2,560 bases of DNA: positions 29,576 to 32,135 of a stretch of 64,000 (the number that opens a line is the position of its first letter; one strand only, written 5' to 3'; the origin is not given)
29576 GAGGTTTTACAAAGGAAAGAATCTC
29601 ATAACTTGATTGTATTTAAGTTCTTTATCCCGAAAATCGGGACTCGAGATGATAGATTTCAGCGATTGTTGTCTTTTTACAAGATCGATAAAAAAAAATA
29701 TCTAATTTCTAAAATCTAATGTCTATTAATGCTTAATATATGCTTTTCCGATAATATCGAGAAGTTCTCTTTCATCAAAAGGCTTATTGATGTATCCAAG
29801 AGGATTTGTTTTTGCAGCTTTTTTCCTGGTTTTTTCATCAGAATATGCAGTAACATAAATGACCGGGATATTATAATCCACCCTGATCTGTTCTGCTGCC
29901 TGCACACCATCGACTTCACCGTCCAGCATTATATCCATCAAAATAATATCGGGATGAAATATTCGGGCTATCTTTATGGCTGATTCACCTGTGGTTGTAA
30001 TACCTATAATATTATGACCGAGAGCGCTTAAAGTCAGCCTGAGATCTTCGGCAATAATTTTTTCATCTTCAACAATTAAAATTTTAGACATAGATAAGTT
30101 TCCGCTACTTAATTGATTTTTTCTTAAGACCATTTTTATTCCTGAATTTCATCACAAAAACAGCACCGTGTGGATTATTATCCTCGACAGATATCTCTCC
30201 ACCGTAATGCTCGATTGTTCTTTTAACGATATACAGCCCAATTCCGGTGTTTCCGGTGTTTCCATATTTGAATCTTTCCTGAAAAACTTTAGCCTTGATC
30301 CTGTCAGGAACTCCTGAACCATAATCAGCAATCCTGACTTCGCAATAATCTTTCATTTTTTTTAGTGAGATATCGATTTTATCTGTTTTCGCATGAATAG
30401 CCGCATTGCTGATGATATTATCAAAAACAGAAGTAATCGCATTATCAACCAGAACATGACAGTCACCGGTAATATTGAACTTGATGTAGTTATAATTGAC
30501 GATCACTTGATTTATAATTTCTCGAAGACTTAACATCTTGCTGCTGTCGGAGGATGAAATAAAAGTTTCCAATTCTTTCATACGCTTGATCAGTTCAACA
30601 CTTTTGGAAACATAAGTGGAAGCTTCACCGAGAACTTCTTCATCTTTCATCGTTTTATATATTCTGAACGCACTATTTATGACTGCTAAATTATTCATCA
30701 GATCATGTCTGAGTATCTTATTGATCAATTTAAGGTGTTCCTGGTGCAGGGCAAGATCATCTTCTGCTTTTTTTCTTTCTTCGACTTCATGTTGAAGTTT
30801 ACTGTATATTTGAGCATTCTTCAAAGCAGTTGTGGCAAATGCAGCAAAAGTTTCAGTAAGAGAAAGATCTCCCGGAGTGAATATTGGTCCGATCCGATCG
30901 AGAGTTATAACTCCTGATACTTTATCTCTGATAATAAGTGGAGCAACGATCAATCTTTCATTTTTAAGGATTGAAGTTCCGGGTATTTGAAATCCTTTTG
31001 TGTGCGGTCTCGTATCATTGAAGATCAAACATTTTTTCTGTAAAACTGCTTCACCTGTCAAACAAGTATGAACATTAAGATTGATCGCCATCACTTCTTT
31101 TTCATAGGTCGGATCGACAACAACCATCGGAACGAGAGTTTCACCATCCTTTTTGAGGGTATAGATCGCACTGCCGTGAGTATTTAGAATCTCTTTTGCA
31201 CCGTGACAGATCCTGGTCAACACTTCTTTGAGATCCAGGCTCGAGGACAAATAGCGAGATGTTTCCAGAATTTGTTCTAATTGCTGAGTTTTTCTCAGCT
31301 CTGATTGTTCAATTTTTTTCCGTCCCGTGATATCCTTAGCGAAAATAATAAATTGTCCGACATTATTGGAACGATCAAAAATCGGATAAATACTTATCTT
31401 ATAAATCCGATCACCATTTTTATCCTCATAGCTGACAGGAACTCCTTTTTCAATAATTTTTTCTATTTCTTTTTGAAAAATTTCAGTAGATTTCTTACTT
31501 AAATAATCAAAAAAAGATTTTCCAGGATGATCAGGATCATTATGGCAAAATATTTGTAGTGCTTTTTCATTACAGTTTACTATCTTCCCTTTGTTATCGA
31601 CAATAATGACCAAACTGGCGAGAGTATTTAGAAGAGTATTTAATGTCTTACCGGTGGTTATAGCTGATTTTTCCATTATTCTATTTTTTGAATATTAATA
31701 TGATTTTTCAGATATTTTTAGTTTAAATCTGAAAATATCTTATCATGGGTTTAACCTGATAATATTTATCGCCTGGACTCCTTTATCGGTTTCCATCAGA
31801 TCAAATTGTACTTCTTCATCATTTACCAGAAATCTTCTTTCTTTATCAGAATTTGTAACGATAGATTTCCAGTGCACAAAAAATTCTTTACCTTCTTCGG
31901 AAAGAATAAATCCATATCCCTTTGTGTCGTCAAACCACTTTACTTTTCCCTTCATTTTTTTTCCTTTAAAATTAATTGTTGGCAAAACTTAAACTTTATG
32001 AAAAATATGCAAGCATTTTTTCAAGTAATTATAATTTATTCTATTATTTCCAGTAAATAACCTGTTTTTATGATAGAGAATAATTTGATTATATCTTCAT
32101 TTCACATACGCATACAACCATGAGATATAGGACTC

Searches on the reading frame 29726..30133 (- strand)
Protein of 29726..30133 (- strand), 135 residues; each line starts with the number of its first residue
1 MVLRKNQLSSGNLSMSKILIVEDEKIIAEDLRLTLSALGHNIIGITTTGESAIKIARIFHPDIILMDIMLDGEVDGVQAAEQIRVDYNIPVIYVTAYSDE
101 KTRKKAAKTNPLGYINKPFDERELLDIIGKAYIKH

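Call 4: search_protein_families(library=pfam, proteins=[window:29726-30133:-], max_evalue=1)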
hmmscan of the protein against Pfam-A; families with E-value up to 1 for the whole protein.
window:29726-30133:- (135 aa): 2 families
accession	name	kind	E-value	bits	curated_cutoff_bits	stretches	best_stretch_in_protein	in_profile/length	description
PF00072.30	Response_reg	-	2.6e-23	82.7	30.2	1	18-128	1-110/111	Response regulator receiver domain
PF06490.17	FleQ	-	0.0011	19.7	22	1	17-131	1-106/108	Flagellar regulatory protein FleQ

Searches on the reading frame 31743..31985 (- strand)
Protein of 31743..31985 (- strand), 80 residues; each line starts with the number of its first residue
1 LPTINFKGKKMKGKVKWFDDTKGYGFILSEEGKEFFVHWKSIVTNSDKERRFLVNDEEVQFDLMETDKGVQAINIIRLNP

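Call 38: search_protein_families(library=pfam, proteins=[window:31743-31985:-], max_evalue=0.001)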
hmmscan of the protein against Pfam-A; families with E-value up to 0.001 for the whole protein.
window:31743-31985:- (80 aa): 1 family
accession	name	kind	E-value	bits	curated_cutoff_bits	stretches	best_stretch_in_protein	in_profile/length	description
PF00313.28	CSD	-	1.2e-17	64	27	1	11-77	1-65/66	'Cold-shock' DNA-binding domain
